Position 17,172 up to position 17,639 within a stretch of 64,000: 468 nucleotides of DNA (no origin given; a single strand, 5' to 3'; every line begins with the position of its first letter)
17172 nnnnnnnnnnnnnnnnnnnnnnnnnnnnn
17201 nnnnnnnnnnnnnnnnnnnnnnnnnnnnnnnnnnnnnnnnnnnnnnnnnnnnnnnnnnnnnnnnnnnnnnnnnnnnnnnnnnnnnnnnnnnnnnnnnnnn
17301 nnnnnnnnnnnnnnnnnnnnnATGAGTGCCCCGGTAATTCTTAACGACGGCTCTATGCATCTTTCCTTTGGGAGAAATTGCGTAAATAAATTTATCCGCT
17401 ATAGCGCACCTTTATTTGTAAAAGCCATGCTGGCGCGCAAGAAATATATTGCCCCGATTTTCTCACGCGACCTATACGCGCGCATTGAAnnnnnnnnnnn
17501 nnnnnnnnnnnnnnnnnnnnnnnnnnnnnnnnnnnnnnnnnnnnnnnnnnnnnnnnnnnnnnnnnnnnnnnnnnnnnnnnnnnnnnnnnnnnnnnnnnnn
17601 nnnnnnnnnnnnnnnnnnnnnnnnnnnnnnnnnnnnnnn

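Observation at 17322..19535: Three paralogous SPASM/twitch radical SAM enzymes with a W-[DN]-G...CC signature in a sugar, not peptide, context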

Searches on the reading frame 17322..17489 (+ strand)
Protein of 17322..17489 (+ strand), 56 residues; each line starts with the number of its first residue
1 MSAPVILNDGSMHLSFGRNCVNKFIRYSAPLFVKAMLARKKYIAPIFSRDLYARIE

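Call 79: search_protein_families(library=pfam, proteins=[window:17322-17489:+], max_evalue=10)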
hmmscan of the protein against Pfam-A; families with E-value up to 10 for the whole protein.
seq(56 aa): 0 families
